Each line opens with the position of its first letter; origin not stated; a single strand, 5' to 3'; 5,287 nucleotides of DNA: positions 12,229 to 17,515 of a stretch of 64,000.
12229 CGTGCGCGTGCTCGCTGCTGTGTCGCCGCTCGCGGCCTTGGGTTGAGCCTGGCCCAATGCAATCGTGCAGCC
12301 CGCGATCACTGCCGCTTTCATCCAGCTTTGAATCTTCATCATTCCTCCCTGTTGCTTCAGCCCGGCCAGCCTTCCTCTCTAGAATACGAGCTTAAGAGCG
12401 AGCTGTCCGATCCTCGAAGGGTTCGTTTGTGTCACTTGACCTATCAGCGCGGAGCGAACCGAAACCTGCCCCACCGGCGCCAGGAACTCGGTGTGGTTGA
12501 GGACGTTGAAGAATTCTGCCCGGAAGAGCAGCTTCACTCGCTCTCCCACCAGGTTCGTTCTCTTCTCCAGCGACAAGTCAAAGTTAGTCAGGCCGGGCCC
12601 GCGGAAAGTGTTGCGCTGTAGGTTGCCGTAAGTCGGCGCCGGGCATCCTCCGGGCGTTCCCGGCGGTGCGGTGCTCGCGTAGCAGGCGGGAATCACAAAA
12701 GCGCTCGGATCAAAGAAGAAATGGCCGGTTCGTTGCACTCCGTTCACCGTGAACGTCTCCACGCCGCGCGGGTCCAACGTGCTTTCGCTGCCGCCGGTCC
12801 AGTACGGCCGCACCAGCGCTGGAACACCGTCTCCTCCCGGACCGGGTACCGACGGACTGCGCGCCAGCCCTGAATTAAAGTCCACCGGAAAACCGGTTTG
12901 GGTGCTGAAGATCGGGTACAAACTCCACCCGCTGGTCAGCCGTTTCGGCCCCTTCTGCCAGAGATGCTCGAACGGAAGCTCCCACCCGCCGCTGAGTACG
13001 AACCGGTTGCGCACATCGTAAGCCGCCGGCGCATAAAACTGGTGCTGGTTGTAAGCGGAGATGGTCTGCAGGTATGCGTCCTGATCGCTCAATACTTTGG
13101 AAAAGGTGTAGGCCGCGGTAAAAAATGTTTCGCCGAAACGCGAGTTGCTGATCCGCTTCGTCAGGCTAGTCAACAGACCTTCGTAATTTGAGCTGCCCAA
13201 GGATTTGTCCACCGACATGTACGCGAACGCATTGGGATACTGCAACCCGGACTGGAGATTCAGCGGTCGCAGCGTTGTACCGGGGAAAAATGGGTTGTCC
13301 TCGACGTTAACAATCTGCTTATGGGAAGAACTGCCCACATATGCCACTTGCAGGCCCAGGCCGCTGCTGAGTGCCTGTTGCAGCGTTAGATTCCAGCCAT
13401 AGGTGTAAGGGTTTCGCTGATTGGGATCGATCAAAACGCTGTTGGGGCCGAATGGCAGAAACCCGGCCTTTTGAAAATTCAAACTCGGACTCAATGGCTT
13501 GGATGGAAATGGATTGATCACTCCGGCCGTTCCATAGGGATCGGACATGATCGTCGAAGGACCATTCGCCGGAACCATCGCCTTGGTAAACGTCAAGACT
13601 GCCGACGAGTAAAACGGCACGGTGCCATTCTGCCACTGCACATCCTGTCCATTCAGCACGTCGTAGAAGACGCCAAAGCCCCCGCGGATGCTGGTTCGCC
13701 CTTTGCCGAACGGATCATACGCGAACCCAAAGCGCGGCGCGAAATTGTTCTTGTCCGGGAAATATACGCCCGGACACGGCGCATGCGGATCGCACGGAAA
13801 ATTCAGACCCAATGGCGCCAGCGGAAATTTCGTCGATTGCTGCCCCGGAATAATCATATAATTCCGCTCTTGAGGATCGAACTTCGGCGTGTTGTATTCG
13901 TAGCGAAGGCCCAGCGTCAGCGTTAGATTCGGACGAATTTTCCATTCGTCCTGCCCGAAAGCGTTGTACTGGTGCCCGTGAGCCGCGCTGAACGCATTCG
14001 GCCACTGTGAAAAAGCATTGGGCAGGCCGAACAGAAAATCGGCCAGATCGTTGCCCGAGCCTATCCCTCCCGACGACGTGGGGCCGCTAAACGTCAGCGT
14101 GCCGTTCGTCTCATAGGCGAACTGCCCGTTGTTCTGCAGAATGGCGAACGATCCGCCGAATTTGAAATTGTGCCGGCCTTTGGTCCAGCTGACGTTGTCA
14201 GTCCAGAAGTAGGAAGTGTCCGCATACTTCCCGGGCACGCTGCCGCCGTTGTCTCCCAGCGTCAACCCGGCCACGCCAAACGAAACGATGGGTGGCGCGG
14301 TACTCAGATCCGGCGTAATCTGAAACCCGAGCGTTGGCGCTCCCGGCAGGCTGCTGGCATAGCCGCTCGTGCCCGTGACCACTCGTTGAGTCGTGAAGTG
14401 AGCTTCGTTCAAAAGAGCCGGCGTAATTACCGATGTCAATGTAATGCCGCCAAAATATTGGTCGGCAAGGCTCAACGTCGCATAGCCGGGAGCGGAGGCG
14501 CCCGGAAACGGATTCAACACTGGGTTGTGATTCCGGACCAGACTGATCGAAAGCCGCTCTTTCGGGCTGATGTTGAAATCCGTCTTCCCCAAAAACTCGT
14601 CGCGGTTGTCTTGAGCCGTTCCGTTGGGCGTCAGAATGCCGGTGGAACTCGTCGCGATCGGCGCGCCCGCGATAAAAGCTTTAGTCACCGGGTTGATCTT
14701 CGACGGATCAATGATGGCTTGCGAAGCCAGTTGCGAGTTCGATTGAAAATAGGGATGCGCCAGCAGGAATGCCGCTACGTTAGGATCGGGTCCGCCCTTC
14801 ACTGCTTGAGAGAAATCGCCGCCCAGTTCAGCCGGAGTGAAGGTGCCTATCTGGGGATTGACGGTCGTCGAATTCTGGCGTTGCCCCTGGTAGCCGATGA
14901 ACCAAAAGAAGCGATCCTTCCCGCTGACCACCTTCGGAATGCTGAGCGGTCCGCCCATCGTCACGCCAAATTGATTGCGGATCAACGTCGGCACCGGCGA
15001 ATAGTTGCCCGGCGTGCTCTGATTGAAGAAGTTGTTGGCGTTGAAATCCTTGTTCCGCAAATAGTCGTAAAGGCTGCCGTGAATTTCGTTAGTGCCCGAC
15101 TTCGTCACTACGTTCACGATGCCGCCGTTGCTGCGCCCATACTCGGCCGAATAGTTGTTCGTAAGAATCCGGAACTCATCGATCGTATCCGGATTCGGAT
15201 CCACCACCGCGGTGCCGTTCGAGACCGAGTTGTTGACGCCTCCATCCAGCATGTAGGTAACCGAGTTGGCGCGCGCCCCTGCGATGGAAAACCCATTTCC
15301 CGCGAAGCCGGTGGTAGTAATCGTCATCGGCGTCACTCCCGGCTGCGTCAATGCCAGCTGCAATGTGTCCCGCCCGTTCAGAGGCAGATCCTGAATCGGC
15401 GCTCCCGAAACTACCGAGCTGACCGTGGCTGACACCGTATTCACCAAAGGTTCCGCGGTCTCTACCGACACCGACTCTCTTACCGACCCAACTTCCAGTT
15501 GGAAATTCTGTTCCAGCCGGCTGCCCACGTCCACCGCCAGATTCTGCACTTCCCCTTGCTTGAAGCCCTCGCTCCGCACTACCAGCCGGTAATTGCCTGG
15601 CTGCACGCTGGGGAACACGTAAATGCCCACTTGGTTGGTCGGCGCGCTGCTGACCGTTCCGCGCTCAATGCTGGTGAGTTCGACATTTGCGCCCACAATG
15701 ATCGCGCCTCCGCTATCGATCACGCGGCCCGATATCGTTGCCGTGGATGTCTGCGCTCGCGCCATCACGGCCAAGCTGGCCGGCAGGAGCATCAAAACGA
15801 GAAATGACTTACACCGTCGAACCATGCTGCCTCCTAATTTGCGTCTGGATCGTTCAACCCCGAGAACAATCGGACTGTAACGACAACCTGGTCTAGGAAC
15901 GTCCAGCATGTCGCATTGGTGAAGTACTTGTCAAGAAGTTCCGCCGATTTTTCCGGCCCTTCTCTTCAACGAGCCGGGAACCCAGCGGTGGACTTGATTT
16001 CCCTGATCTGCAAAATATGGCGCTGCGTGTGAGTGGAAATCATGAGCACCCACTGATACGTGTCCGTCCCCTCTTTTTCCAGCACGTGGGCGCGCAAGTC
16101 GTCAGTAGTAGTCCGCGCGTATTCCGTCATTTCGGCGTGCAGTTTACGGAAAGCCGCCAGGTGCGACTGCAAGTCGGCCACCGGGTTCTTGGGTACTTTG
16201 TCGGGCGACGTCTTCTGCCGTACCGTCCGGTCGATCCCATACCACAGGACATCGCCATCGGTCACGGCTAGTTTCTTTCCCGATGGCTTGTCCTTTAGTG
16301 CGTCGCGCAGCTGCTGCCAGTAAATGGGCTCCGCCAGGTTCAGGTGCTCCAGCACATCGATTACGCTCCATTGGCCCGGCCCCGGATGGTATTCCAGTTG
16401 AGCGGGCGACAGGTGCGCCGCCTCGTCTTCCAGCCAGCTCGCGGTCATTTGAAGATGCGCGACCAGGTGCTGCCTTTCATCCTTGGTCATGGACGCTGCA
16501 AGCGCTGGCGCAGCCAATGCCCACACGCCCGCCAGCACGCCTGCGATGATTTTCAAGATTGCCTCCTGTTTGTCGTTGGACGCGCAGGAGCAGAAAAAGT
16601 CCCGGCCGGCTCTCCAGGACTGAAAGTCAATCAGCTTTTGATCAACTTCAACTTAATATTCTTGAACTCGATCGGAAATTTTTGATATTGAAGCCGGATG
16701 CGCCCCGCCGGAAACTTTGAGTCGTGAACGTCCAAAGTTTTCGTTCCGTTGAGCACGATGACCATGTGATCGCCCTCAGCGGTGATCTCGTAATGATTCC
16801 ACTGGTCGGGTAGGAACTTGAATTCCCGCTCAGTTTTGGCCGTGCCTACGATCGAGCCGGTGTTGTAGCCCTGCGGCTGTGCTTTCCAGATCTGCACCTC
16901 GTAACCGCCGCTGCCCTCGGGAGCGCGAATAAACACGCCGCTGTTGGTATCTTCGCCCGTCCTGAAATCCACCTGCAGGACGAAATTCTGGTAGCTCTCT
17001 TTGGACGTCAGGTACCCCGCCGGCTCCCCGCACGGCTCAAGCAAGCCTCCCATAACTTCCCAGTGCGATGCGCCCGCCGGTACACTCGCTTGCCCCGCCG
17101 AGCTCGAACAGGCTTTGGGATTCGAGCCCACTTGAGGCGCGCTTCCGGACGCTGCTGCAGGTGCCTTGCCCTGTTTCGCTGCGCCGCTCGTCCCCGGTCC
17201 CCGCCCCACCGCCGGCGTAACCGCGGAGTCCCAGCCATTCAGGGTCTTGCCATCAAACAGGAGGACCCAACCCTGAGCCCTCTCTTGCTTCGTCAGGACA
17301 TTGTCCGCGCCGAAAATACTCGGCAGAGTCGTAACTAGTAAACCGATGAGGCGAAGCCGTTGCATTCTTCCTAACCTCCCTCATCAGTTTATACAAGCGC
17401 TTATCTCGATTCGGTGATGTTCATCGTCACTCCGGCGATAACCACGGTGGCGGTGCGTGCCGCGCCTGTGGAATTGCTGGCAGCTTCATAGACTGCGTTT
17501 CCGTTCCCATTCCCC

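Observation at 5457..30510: Dense cluster of frameshift-disrupted genes, most with an intact paralog elsewhere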

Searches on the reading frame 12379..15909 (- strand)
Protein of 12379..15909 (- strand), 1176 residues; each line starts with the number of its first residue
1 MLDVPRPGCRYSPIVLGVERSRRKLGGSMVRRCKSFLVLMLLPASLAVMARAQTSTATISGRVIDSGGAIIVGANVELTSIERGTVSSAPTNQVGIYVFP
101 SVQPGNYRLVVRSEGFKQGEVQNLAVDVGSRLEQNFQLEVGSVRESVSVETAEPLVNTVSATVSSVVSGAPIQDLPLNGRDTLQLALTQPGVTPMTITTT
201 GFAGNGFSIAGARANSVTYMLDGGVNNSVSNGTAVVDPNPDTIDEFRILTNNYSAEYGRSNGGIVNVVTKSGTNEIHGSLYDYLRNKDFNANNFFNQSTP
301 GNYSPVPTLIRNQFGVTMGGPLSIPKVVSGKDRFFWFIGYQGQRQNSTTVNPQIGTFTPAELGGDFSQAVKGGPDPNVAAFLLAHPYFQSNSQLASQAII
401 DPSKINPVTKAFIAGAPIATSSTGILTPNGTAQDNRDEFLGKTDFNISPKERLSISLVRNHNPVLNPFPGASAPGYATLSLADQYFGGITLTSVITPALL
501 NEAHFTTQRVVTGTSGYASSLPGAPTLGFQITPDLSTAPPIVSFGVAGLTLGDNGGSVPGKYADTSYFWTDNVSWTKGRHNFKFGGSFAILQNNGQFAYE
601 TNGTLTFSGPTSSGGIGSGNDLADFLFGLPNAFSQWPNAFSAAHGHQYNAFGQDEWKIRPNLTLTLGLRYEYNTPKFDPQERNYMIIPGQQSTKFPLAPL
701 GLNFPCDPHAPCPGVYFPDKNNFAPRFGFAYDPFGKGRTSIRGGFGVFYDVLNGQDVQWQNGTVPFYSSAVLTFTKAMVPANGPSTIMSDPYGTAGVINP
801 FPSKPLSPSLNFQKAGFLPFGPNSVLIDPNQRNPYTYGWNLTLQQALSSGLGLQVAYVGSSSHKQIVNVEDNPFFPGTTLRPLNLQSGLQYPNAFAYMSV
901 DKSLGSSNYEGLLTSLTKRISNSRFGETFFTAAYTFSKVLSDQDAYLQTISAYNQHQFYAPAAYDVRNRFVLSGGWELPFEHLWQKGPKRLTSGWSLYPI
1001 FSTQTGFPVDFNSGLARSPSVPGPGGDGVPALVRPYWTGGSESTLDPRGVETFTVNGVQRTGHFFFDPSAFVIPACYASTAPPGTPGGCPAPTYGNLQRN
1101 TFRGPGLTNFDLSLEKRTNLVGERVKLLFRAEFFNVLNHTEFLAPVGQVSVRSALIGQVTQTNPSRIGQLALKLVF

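Call 5: find_encoding_contigs(protein=window:12379-15909:-, flank=10000, max_places=10)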
Protein window:12379-15909:- (1176 aa): no gene with exactly this product is on record in the collection.

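Call 8: search_protein_families(library=pfam, proteins=[window:12379-15909:-])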
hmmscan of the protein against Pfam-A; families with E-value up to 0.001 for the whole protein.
window:12379-15909:- (1176 aa): 5 families
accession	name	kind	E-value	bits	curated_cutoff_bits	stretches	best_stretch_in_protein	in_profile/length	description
PF25183.1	OMP_b-brl_4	-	4.6e-183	611.3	30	1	268-1169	1-838/838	Outer membrane beta barrel domain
PF13620.12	CarboxypepD_reg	-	1e-19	71.1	32.3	1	58-139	1-82/82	Carboxypeptidase regulatory-like domain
PF13715.12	CarbopepD_reg_2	-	5.7e-08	33.1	32.2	1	59-139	1-77/88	CarboxypepD_reg-like domain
PF00593.30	TonB_dep_Rec_b-barrel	-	3.8e-07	30.8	27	1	560-745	84-237/436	TonB dependent receptor-like, beta-barrel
PF07715.20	Plug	-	3.2e-06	28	23.9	1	164-263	9-105/107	TonB-dependent Receptor Plug Domain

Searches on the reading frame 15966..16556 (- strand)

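Call 8: search_protein_families(library=pfam, proteins=[window:15966-16556:-])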
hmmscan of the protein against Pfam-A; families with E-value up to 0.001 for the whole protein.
window:15966-16556:- (196 aa): 2 families
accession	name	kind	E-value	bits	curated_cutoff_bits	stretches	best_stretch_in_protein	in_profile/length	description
PF12867.12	DinB_2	-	2.1e-12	48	24.8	1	45-184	12-128/128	DinB superfamily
PF05163.17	DinB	-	0.00013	22.4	23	1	29-149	6-101/165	DinB family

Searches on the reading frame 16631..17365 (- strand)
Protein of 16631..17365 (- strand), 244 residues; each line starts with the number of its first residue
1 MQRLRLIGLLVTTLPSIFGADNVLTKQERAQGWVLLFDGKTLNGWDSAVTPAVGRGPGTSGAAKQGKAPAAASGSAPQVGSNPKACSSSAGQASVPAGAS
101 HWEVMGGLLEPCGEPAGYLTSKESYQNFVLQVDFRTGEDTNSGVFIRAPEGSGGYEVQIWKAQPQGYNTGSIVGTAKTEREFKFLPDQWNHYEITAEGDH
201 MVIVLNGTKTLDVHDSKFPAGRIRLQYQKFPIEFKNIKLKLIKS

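Call 6: find_encoding_contigs(protein=window:16631-17365:-, flank=10000, max_places=10)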
Protein window:16631-17365:- (244 aa): no gene with exactly this product is on record in the collection.

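Call 8: search_protein_families(library=pfam, proteins=[window:16631-17365:-])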
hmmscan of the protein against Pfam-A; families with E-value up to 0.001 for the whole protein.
window:16631-17365:- (244 aa): 1 family
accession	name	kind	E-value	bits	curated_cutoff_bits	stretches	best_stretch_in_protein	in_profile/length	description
PF06439.18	3keto-disac_hyd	-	5.4e-36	124.8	26.8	1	32-240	1-187/187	3-keto-disaccharide hydrolase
